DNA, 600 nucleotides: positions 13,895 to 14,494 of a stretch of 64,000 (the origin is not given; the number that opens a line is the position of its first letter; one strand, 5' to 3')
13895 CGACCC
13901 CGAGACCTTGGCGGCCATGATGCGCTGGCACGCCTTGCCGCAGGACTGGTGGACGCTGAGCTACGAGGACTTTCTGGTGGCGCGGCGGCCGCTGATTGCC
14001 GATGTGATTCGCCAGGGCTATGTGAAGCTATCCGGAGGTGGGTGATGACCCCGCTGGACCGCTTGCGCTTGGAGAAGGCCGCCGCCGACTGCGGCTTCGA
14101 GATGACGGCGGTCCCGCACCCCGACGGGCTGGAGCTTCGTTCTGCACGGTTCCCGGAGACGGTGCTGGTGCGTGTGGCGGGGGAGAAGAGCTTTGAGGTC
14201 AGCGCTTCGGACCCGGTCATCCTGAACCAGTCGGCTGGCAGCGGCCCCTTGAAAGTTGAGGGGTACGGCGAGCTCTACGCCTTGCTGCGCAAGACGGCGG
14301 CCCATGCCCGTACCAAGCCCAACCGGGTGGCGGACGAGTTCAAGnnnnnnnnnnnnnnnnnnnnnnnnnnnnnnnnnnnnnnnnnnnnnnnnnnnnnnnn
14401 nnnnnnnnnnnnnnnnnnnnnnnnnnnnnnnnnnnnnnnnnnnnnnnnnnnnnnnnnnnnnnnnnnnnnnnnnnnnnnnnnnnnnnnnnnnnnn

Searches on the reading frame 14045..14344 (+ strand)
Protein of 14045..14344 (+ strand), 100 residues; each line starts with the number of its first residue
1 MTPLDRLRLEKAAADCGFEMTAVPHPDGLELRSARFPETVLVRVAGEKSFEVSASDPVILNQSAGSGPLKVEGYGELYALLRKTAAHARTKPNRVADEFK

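Call 64: predict_structure(alignment_id=A3)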
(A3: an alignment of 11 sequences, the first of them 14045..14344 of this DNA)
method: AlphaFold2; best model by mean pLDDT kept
length: 100 residues; sequences in the alignment: 11
mean_pLDDT: 77.0   pTM: 0.68
mean pLDDT of the five models: 77.0, 76.6, 76.4, 76.0, 73.4
residues with pLDDT >= 90: 3; 70-90: 76; 50-70: 12; < 50: 9
segments of 3 or more residues with pLDDT < 50: 92-100
pLDDT, mean of each block of 10 residues (from residue 1): 79 81 71 78 86 85 80 87 76 47
secondary structure, 60 per line:
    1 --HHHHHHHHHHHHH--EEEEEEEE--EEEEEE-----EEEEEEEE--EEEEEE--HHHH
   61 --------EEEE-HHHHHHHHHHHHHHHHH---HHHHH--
elements in order: H3-15 E18-25 E28-33 E39-46 E49-54 H57-60 E69-72 H74-90 H94-98

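Call 67: fold_search(model_id=the predicted structure, library=pdb)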
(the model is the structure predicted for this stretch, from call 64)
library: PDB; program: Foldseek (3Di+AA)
matches with E <= 10: 433; with E <= 0.001: 0
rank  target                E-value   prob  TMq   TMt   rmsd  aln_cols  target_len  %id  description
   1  2r5x_B                3.1e-01  0.18  0.28  0.25  13.5       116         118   10  Crystal structure of uncharacterized conserved protein YugN from Geobacillus kaustophilus HTA426 (released 2007-09-11)
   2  5z38_A                4.0e-01  0.63  0.51  0.36   6.8       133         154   10  Crystal structure of CsrA bound to CesT (released 2018-04-04)
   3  8gdw_AAA              4.8e-01  0.15  0.32  0.32  10.3       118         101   17  Crystal structure of Domain Related to Iron (DRI) from cyanobacteria (released 2024-03-13)
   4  2r5x_A                4.8e-01  0.15  0.29  0.26  12.9       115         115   10  Crystal structure of uncharacterized conserved protein YugN from Geobacillus kaustophilus HTA426 (released 2007-09-11)
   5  5mu3_B                5.1e-01  0.38  0.34  0.22   6.1        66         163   18  Crystal structure of Ctf19-Mcm21 kinetochore assembly bound with Ctf19-Mcm21 binding motif of central kinetochore subu (released 2017-11-01)
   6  5mu3_E                5.4e-01  0.35  0.34  0.22   6.2        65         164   17  Crystal structure of Ctf19-Mcm21 kinetochore assembly bound with Ctf19-Mcm21 binding motif of central kinetochore subu (released 2017-11-01)
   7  6fco_C                5.4e-01  0.21  0.28  0.24   6.6        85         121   15  Structural and functional characterisation of Frataxin (FXN) like protein from Chaetomium thermophilum (released 2019-01-23)
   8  4r7r                  5.7e-01  0.18  0.33  0.28  11.9        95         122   10  Crystal Structure of Putative Lipoprotein from Clostridium perfringens (released 2014-09-10)
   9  8vl3_MODEL_1_A        6.0e-01  0.30  0.38  0.38  10.1       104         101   13  Solution NMR structure of de novo designed protein F3 parent (released 2024-08-07)
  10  3zxu_B                6.0e-01  0.30  0.34  0.19   6.9        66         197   17  Crystal structure of the Ctf19-Mcm21 kinetochore heterodimer from yeast (released 2012-03-14)
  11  6fco_A                6.4e-01  0.30  0.32  0.28   5.5        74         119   20  Structural and functional characterisation of Frataxin (FXN) like protein from Chaetomium thermophilum (released 2019-01-23)
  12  5ov4                  6.8e-01  0.23  0.33  0.14   6.3        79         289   14  Bacillus megaterium porphobilinogen deaminase D82A mutant (released 2017-10-11)
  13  2pww                  6.8e-01  0.16  0.31  0.27   9.7       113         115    9  Crystal structure of ABC2387 from Bacillus clausii (released 2007-05-22)
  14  4py5_A                7.2e-01  0.38  0.35  0.16   7.3        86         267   16  Thermovibrio ammonificans RNase H3 in complex with 19-mer RNA/DNA (released 2014-07-30)
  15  3zxu_D                7.2e-01  0.28  0.34  0.19   6.9        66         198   17  Crystal structure of the Ctf19-Mcm21 kinetochore heterodimer from yeast (released 2012-03-14)
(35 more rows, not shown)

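Call 84: search_protein_representatives(alignment_id=A3)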
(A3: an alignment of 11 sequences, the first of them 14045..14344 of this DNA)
Query: 11 sequences, 100 profile positions. Proteins with E-value up to 0.001 (for the whole library): 56; up to 1e-10: 37; up to 1e-30: 3. The best 56 are listed.
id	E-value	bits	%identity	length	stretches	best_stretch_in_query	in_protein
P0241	1.2e-37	144.2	-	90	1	1-90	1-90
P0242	8.4e-32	125.4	-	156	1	1-100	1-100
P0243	6.9e-31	122.5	-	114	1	1-84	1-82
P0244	1.1e-27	112.3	-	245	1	1-100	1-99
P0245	2.2e-25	104.8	-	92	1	1-89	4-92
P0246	2.4e-25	104.7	-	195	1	2-100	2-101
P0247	3.2e-25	104.3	-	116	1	1-67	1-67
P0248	3.7e-25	104.1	-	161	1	1-100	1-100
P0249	2.0e-24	101.8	-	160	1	1-100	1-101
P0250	1.3e-23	99.2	-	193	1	1-100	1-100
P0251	1.5e-23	99.0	-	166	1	1-96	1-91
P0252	1.2e-22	96.0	-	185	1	1-99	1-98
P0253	1.7e-21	92.4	-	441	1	2-99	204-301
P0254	2.4e-21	91.9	-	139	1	1-99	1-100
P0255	3.8e-21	91.2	-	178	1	1-99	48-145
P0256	1.5e-20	89.3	-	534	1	2-100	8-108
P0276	2.9e-11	59.5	-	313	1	2-61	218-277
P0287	4.3e-06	43.0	-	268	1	3-92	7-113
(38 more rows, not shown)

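Call 85: search_protein_families(library=pfam, proteins=[P0256, P0253, P0276, P0244, P0287], max_evalue=0.001)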
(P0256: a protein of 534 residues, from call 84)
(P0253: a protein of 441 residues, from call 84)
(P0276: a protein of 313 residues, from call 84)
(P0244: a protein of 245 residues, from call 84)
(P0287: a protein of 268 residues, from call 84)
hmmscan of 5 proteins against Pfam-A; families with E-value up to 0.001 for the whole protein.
P0256 (534 aa): 0 families

P0253 (441 aa): 1 family
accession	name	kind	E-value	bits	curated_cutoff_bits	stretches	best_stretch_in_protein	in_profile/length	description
PF13391.12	HNH_2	-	2.9e-13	49.9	21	1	339-391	1-65/66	HNH endonuclease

P0276 (313 aa): 0 families

P0244 (245 aa): 1 family
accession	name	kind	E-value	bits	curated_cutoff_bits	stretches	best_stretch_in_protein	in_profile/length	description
PF13391.12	HNH_2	-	9.2e-12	45.1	21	1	136-188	1-65/66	HNH endonuclease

P0287 (268 aa): 1 family
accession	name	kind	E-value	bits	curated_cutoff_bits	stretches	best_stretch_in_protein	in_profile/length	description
PF13391.12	HNH_2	-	1.8e-12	47.3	21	1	158-210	1-65/66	HNH endonuclease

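Call 88: fold_search(model_id=the predicted structure, library=viral)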
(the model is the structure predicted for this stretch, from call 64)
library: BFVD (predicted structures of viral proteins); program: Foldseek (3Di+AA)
matches with E <= 10: 1189; with E <= 0.001: 0
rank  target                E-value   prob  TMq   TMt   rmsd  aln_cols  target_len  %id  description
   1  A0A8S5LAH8            5.7e-03  1.00  0.57  0.63   3.8        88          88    8  Uncharacterized protein [Podoviridae sp. ctNY03]
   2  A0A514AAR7            1.2e-02  0.98  0.46  0.45   5.5       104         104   13  Uncharacterized protein [Bacillus phage Karezi]
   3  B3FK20                1.2e-02  0.99  0.52  0.45   4.6       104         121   15  Uncharacterized protein [Pseudomonas phage 201phi2-1]
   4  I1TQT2                1.3e-02  1.00  0.59  0.26   4.7       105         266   15  (no name in the UniProt tables at hand)
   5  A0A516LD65            1.5e-02  0.99  0.45  0.39   5.8        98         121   20  (no name in the UniProt tables at hand)
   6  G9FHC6                2.1e-02  0.98  0.41  0.49   4.7        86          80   12  (no name in the UniProt tables at hand)
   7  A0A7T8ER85            2.1e-02  0.75  0.31  0.28  10.9       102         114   12  Ribonucleotide reductase beta subunit, ferritin-like domain [Flavobacterium phage vB_FspM_immuto_2-6A]
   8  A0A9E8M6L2            2.5e-02  1.00  0.46  0.61   3.8        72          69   14  (no name in the UniProt tables at hand)
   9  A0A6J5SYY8            2.9e-02  0.99  0.56  0.59   3.8       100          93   13  Uncharacterized protein [uncultured Caudovirales phage]
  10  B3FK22                3.2e-02  0.99  0.54  0.54   4.6       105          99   10  Uncharacterized protein [Pseudomonas phage 201phi2-1]
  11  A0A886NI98            3.2e-02  0.91  0.41  0.34   5.4        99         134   16  (no name in the UniProt tables at hand)
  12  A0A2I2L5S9            3.2e-02  0.75  0.36  0.11  17.2       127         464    7  DNA helicase/primase [Orpheovirus IHUMI-LCC2]
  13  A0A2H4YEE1            3.4e-02  0.97  0.49  0.51   6.5       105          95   18  Uncharacterized protein [Aeromonas phage Ah1]
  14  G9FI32                3.4e-02  0.96  0.48  0.16   5.7       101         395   21  (no name in the UniProt tables at hand)
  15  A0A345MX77            3.8e-02  0.99  0.55  0.58   4.0       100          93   13  (no name in the UniProt tables at hand)
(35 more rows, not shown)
